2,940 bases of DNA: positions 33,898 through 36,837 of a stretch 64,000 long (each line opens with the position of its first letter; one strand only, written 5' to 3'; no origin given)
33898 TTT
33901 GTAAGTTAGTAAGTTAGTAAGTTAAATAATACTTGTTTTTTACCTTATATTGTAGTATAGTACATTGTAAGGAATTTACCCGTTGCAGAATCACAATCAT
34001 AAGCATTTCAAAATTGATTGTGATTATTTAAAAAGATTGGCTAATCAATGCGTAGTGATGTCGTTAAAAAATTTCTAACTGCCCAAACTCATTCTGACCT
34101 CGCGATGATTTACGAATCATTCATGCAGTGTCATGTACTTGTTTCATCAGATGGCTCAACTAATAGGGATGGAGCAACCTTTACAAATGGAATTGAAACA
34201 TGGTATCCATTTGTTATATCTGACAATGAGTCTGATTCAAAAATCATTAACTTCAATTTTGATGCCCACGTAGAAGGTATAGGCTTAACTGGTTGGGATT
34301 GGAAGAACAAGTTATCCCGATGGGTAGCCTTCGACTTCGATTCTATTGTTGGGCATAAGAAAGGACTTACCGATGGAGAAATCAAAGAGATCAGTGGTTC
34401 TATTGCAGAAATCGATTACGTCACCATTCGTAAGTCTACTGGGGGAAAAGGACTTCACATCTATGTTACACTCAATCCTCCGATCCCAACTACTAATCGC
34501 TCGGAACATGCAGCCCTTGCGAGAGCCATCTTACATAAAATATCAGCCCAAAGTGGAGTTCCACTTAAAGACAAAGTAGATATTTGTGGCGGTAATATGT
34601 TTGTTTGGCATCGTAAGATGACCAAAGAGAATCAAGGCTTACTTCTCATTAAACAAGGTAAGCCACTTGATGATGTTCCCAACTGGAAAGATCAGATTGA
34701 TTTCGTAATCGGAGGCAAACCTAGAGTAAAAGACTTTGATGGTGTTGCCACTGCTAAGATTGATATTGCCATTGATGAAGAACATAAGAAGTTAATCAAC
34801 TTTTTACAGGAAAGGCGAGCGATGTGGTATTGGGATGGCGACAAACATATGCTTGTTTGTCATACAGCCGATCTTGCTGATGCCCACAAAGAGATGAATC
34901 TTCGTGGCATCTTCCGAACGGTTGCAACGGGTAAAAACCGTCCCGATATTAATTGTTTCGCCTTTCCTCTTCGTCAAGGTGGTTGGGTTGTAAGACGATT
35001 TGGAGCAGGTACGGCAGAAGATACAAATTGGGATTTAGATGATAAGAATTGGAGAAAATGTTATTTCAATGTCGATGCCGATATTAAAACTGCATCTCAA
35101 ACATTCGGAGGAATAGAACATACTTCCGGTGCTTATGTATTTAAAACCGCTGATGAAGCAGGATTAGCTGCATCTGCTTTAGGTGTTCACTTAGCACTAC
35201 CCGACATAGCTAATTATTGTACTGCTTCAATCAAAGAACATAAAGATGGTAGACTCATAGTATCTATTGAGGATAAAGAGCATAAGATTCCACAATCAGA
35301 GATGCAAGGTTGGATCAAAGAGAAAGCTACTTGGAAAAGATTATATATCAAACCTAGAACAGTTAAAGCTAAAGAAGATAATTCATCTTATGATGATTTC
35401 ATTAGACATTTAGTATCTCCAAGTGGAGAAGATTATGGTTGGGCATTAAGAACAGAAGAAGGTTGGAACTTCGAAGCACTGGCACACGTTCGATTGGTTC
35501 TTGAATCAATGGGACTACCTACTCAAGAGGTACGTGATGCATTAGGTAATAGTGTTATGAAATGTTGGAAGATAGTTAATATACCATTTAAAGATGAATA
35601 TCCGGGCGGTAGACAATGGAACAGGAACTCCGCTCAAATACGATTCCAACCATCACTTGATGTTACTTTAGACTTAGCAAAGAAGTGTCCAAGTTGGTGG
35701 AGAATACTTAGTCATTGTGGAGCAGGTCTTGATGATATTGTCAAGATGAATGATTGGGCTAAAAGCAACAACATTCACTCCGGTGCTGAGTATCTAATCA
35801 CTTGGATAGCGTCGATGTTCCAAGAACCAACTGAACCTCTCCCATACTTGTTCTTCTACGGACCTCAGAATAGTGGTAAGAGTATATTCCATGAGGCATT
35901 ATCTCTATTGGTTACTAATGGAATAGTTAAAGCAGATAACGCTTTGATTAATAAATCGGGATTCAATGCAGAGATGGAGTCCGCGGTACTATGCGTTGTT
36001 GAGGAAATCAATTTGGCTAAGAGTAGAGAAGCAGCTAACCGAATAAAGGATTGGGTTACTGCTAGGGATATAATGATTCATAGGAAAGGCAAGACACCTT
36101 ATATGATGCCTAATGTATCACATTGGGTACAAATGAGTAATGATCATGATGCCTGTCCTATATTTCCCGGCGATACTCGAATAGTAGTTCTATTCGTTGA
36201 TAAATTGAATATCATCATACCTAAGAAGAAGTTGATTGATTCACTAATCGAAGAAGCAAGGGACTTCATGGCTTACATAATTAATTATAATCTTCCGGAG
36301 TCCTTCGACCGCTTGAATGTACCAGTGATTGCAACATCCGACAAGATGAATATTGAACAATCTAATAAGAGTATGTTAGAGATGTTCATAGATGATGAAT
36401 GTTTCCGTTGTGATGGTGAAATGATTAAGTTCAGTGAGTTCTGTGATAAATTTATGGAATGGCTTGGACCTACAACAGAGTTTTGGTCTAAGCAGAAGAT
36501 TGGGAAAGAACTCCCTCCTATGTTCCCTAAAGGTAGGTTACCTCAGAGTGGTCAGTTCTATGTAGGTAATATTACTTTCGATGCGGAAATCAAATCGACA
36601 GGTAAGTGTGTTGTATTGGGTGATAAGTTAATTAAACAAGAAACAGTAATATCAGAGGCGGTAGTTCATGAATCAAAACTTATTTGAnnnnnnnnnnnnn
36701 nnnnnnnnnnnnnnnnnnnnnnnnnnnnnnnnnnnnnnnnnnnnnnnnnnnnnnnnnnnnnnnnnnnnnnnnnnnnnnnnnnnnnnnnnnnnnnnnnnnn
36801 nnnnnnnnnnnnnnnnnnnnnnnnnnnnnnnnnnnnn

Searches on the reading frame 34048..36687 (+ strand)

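Call 97: search_protein_families(library=pfam, proteins=[window:34048-36687:+], max_evalue=0.01)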
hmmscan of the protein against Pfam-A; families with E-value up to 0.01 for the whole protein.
window:34048-36687:+ (879 aa): 2 families
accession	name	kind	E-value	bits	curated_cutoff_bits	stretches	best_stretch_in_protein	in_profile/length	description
PF19263.5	DUF5906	-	8.1e-17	62.4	27.6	1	603-706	1-107/114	Family of unknown function (DUF5906)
PF21686.3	LigD_Prim-Pol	-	0.0073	16.3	27.4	0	116-165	126-172/254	LigD, primase-polymerase domain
